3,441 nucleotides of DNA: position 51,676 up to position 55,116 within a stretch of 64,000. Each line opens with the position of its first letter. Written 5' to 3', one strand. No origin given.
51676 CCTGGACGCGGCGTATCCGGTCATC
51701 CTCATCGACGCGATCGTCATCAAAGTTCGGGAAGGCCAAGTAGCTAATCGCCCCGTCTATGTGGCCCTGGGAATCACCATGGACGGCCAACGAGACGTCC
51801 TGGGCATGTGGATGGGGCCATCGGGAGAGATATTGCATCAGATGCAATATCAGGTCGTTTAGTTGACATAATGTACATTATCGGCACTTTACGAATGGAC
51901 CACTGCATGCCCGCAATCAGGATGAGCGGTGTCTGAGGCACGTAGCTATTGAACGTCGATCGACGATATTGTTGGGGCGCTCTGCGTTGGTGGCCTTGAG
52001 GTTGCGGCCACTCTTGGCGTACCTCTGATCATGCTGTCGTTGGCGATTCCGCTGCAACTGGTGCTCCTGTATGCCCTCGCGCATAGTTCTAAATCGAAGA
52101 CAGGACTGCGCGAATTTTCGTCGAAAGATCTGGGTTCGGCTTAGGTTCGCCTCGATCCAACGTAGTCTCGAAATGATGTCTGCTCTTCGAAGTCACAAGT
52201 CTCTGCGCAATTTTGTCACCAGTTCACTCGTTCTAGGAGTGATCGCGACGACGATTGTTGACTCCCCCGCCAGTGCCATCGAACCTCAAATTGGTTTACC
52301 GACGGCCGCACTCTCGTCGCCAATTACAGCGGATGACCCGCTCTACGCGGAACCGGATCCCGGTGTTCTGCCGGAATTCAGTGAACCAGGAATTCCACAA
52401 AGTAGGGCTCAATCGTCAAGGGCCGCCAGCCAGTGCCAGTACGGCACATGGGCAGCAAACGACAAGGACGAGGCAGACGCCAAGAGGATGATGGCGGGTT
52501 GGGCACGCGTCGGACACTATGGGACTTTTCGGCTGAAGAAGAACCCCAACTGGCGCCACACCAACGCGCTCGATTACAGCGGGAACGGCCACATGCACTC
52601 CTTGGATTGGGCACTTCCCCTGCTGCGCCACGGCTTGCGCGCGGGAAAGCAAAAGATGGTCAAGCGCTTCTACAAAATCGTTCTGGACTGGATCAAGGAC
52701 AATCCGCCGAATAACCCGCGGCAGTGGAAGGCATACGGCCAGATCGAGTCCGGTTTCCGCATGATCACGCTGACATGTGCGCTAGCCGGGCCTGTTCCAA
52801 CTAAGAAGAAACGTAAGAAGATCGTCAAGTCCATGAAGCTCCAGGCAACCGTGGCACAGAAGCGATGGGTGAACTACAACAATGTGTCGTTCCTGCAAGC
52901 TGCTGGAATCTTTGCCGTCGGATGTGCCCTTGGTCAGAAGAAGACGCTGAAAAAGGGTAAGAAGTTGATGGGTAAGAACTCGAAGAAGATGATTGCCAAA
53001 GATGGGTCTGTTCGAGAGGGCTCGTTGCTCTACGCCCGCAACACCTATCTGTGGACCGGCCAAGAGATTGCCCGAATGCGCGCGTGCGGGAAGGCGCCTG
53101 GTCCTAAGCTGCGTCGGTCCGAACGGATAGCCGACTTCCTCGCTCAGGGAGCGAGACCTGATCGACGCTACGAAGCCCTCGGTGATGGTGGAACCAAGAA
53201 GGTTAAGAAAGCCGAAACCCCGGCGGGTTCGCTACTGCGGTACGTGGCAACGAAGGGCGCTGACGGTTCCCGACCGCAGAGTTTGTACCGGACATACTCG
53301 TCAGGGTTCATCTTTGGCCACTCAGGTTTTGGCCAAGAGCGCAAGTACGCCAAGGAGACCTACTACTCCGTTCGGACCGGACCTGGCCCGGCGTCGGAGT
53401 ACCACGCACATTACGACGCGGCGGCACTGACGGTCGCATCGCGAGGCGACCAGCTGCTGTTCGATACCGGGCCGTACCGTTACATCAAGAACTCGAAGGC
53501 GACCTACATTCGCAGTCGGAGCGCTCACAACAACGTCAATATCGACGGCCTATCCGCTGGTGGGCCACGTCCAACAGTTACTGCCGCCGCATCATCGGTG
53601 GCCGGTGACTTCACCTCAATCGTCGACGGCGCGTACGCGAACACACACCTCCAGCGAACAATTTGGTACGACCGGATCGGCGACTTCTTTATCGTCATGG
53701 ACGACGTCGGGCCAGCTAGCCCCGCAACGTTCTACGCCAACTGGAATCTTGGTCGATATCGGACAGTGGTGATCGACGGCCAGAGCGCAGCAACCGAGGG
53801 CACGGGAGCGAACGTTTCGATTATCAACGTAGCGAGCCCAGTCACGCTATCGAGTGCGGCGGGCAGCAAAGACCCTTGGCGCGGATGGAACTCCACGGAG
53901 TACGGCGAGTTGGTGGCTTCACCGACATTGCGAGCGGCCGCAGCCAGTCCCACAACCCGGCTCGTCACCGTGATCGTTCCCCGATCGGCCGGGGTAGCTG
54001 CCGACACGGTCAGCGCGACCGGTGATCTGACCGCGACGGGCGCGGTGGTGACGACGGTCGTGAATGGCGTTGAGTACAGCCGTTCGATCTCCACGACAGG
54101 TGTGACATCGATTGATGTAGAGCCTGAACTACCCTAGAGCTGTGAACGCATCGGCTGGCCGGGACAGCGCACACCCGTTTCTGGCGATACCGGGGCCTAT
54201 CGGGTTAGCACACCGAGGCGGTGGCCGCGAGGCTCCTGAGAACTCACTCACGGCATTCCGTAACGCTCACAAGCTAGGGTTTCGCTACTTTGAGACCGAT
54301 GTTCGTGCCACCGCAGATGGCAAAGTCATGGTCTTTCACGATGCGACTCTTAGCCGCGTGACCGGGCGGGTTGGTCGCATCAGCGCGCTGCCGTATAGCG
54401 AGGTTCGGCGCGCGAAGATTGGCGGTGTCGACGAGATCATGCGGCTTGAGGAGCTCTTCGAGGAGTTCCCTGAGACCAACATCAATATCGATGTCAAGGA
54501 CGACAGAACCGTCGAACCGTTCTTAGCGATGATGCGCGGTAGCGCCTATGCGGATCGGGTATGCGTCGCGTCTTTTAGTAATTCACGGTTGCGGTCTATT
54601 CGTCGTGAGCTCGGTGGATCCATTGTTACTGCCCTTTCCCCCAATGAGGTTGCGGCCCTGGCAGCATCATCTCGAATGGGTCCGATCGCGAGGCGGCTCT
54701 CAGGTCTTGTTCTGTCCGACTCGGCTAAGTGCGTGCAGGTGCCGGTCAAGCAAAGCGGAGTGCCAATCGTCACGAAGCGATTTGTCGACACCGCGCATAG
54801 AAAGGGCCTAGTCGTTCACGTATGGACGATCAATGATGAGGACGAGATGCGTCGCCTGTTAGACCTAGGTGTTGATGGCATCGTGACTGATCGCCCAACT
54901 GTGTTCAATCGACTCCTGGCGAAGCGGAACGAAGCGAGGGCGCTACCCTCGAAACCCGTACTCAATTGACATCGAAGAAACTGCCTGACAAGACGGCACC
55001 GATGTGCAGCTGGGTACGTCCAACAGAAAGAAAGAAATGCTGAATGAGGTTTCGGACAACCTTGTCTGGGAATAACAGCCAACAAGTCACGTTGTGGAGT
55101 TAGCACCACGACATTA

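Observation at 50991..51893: Two direct copies of a palindrome-rich ~62-bp element bracket the phd/relE cassette and an IS256 fragment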

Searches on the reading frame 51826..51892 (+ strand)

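Call 87: search_protein_families(library=pfam, proteins=[L148:2335-2664:-, L148:5363-5713:+, L148:843-2342:-, L148:5709-7178:+, L148:2672-3766:-], max_evalue=0.1)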
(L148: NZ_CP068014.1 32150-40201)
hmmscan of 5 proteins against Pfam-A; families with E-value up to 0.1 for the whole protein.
L148:2335-2664:- (110 aa): 3 families
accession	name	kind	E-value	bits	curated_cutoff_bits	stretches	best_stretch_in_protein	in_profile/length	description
PF13443.12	HTH_26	-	2.9e-15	56.7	22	1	10-75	1-60/63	Cro/C1-type HTH DNA-binding domain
PF13560.12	HTH_31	-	0.0045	17.7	27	1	31-71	25-60/64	Helix-turn-helix domain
PF02602.20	HEM4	-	0.026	14.1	27.5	1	15-78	120-177/231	Uroporphyrinogen-III synthase HemD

L148:5363-5713:+ (117 aa): 3 families
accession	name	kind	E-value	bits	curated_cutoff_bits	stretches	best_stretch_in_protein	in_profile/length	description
PF13443.12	HTH_26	-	2.6e-16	60.1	22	1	12-76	1-59/63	Cro/C1-type HTH DNA-binding domain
PF13560.12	HTH_31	-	0.013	16.3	27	1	34-73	21-60/64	Helix-turn-helix domain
PF13565.12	HTH_32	-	0.069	14.1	33.7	0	13-47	37-72/73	Homeodomain-like domain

L148:843-2342:- (500 aa): 1 family
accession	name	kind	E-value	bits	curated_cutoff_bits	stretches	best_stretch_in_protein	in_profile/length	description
PF14570.12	zf-RING_4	-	0.084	13.1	27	1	41-60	23-43/48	RING/Ubox like zinc-binding domain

L148:5709-7178:+ (490 aa): 2 families
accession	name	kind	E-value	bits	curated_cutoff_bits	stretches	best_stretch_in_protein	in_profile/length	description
PF00589.27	Phage_integrase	-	3.7e-06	27.3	27.1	1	328-430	16-117/172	Phage integrase family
PF13936.12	HTH_38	-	0.088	13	27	0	451-467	24-40/44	Helix-turn-helix domain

L148:2672-3766:- (365 aa): 3 families
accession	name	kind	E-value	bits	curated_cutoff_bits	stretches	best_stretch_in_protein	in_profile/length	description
PF00589.27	Phage_integrase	-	9.1e-19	68.3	27.1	1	178-340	21-169/172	Phage integrase family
PF02899.23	Phage_int_SAM_1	-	0.00032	21.4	22.3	1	72-114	1-43/83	Phage integrase, N-terminal SAM-like domain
PF13495.12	Phage_int_SAM_4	-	0.00033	21.4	27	1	37-109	10-83/85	Phage integrase, N-terminal SAM-like domain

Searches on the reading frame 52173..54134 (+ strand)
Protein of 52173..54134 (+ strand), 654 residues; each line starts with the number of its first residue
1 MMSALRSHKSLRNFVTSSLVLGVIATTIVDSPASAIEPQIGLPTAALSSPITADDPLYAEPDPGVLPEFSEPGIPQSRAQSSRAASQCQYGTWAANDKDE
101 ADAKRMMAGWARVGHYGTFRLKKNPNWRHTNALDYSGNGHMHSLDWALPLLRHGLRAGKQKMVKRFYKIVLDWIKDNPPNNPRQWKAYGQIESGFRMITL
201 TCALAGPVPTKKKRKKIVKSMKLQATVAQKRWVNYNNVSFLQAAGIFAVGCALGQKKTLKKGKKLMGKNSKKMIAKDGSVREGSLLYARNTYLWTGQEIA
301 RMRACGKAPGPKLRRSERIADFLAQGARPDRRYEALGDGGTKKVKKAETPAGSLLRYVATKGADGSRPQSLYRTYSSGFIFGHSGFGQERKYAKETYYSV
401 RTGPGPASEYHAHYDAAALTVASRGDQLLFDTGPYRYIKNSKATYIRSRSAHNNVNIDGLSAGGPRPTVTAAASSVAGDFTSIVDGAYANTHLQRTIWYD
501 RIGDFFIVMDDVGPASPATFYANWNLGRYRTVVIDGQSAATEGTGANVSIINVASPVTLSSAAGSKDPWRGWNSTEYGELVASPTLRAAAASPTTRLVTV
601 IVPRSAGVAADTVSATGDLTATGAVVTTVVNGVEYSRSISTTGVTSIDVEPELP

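Call 9: search_protein_families(library=pfam, proteins=[window:52173-54134:+], max_evalue=0.01)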
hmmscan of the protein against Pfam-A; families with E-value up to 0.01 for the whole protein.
window:52173-54134:+ (654 aa): 2 families
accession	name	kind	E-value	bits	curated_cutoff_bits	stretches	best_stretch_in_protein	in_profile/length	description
PF07940.18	Hepar_II_III_C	-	1e-14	55.1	24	1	381-579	9-214/237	Heparinase II/III-like, C-terminal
PF16889.11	Hepar_II_III_N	-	0.00012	22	22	1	105-289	64-260/340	Heparinase II/III N-terminus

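Call 73: find_homologous_proteins(query=window:52173-54134:+, max_evalue=1e-50)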
Query window:52173-54134:+ (654 aa): 29 proteins with E <= 1e-50 among 8000 candidates.
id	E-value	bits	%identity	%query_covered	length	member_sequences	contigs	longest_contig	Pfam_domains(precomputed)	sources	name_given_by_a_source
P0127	0.0e+0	1481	100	100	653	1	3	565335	PF07940.19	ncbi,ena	-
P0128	0.0e+0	1078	78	91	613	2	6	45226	PF07940.19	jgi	-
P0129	1.3e-291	987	68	97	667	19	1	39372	PF16889.12,PF07940.19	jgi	jgi:hypothetical protein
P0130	4.3e-291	985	67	98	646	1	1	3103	PF07940.19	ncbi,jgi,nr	ncbi:MAG: heparinase II/III family protein [Actinobacteria bacterium]|nr:heparinase II/III family pr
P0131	4.1e-283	959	68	96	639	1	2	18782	PF07940.19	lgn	-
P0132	4.4e-272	922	66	90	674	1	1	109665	PF07940.19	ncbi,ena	-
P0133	1.4e-236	805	57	97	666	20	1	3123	PF07940.19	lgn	-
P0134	3.8e-234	797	57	97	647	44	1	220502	PF07940.19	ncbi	-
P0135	1.7e-230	785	60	90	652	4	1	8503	PF16889.12,PF07940.19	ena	-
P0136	1.2e-224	766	56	98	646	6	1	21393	PF07940.19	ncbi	-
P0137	1.9e-224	765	59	91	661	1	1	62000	PF16889.12,PF07940.19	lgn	-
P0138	4.9e-224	764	56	98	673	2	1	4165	PF07940.19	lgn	-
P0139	7.7e-224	763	56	100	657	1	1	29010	PF07940.19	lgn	-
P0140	8.5e-224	763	57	97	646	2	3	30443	PF07940.19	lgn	-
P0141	8.9e-222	756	55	98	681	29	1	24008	PF07940.19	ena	-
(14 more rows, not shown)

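Call 74: find_encoding_contigs(protein=P0127, flank=6000, max_places=6)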
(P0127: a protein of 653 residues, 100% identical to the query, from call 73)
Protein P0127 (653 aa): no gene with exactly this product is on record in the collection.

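Call 75: find_encoding_contigs(protein=P0128, flank=6000, max_places=6)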
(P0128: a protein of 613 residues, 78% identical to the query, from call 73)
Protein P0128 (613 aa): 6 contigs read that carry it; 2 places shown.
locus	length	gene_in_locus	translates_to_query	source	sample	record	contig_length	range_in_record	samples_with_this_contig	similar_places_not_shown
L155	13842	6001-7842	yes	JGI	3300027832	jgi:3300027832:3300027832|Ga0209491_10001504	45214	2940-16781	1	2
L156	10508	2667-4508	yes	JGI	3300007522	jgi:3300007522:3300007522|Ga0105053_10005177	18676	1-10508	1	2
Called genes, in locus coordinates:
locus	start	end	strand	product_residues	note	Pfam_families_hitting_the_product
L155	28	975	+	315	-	PF00487:FA_desaturase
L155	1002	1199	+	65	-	PF06902:Fer4_19 (weak), PF13459:Fer4_15 (weak), PF13370:Fer4_13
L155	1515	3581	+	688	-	PF13517:FG-GAP_3 (faint), PF14312:FG-GAP_2 (faint), PF01839:FG-GAP, PF21955:CarG-like (faint), PF01839:FG-GAP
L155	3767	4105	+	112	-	-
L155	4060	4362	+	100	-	-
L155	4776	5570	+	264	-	PF01036:Bac_rhodopsin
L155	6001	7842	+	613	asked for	PF07940:Hepar_II_III_C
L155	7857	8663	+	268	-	PF03009:GDPD, PF13653:GDPD_2 (weak)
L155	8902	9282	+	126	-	PF13397:RbpA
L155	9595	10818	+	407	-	-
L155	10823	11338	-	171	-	PF13508:Acetyltransf_7 (weak)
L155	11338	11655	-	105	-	PF08681:TacA1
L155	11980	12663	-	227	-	-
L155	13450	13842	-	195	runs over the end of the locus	PF04186:FxsA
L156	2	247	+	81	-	?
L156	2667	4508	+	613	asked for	PF07940:Hepar_II_III_C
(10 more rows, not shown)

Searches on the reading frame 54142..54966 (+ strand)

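Call 84: search_protein_families(library=ncbifam, proteins=[window:54142-54966:+], max_evalue=0.00001)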
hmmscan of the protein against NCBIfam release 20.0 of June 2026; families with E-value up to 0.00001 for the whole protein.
window:54142-54966:+ (275 aa): 4 families
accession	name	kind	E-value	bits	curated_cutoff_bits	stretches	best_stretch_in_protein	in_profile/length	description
NF053857.1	LysphglycPlipDStph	equivalog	1.4e-33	116.5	450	1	10-257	37-300/305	lysophosphatidylglycerol phospholipase D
NF006989.0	PRK09454.1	equivalog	1.3e-26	93.4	264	2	17-95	8-86/251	glycerophosphodiester phosphodiesterase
NF041304.3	AvrBs2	equivalog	5.4e-09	34.5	1000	1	31-92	284-347/716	type III secretion system effector avirulence protein AvrBs2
NF008354.0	PRK11143.1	equivalog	1.4e-08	34.1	254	1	19-75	31-87/359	glycerophosphodiester phosphodiesterase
